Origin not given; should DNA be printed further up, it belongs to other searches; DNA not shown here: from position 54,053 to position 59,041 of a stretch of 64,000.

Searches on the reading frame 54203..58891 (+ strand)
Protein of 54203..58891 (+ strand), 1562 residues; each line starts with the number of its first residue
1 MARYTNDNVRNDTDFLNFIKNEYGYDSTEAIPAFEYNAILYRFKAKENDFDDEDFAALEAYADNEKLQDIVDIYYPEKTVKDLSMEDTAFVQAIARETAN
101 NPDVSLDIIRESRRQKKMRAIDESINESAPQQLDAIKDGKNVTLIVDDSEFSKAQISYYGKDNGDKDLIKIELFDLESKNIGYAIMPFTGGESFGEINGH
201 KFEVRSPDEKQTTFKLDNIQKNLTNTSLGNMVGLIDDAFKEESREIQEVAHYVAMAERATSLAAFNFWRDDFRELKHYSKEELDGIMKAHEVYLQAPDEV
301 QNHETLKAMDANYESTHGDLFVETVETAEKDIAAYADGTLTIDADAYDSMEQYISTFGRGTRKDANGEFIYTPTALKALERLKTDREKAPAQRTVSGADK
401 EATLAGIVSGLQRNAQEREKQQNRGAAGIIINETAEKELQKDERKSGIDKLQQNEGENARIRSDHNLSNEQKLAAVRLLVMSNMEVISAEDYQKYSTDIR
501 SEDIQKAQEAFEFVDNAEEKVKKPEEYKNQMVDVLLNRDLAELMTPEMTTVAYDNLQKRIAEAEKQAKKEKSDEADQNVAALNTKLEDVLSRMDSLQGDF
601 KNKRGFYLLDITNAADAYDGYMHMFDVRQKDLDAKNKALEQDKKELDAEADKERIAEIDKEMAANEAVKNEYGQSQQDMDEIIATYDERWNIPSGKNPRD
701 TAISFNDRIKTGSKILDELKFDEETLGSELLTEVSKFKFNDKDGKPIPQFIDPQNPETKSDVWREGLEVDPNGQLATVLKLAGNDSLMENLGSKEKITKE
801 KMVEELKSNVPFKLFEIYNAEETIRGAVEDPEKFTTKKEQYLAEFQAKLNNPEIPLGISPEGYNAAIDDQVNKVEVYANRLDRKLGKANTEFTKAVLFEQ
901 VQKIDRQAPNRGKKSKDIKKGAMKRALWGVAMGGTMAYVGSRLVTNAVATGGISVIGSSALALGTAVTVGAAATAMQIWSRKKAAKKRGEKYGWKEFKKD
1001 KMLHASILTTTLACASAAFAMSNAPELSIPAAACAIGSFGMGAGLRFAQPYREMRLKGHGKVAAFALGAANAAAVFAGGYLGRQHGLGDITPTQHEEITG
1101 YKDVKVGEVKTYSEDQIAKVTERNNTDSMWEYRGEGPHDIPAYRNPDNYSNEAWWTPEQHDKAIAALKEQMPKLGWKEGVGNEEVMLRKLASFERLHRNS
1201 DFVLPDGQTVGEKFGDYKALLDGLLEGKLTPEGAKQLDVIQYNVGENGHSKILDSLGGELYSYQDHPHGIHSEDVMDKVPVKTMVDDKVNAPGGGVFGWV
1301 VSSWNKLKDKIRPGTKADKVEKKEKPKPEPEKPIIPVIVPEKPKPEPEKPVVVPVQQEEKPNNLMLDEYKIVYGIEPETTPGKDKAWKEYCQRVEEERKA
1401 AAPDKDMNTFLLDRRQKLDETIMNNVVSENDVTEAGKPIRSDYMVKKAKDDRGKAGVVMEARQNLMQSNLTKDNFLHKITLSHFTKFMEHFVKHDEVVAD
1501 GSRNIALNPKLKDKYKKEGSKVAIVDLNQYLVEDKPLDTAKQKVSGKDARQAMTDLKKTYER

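Call 38: search_protein_families(library=pfam, proteins=[window:54203-58891:+], max_evalue=0.001)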
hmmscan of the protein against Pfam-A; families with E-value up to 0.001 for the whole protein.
window:54203-58891:+ (1562 aa): 1 family
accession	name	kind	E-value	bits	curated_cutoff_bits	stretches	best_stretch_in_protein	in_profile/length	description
PF17098.10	Wtap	-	3.7e-05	24.1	35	1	539-688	40-146/155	WTAP/Mum2p family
